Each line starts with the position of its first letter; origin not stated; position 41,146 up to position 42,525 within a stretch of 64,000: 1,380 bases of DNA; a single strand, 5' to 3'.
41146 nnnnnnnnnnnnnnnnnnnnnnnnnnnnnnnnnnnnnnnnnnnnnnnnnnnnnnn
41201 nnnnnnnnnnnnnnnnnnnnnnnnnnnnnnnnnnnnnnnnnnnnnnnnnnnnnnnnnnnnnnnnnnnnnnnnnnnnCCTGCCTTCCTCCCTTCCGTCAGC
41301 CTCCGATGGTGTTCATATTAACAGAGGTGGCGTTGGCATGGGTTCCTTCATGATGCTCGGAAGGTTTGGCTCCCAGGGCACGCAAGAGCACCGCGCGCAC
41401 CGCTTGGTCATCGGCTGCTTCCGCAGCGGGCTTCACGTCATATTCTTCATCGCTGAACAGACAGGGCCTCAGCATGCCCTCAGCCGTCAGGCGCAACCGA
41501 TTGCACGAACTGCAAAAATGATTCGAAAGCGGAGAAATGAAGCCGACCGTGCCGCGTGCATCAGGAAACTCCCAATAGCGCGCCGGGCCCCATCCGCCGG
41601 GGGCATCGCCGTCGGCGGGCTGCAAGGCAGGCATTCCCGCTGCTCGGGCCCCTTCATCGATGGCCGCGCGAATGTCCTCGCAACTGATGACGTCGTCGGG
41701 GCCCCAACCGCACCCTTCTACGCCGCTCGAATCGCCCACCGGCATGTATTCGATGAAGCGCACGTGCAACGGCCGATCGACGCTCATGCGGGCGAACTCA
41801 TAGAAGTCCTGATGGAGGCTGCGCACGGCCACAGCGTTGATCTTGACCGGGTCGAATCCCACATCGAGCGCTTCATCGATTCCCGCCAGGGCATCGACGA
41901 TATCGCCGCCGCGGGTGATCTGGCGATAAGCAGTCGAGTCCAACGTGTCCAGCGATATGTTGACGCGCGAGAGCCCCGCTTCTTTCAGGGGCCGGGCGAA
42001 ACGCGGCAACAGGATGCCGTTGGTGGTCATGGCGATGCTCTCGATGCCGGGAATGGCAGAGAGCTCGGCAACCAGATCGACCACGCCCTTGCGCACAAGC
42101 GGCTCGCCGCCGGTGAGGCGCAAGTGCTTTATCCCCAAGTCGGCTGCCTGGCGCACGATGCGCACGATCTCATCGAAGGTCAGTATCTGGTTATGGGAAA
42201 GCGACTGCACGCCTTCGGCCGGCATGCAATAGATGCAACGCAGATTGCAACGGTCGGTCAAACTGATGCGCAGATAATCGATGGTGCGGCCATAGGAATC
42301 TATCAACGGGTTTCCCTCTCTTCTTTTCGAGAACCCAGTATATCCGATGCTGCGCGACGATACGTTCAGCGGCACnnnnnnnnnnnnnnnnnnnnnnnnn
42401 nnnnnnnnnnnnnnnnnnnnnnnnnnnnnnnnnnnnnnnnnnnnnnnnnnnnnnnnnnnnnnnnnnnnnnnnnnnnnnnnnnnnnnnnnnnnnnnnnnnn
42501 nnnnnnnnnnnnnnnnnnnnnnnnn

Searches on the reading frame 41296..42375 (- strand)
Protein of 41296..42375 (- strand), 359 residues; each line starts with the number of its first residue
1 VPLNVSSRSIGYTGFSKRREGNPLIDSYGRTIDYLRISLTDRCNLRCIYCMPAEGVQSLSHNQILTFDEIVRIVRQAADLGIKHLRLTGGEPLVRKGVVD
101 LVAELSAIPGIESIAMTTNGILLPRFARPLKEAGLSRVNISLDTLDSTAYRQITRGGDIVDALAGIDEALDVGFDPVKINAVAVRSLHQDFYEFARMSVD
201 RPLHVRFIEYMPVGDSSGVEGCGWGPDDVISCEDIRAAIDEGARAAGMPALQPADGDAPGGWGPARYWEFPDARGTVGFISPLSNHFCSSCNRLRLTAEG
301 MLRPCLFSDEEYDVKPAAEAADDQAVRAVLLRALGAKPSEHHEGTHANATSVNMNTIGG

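Call 63: search_protein_families(library=pfam, proteins=[window:41296-42375:-], max_evalue=0.001)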
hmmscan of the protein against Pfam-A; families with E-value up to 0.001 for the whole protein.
window:41296-42375:- (359 aa): 3 families
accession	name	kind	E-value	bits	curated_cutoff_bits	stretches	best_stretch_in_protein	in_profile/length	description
PF04055.27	Radical_SAM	-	1.1e-33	117.2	29.5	1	37-185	1-152/166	Radical SAM superfamily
PF06463.18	Mob_synth_C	-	7.1e-30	104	37.4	1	204-342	2-127/128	Molybdenum Cofactor Synthesis C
PF13353.11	Fer4_12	-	2.7e-06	28.2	22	1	41-143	13-114/137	4Fe-4S single cluster domain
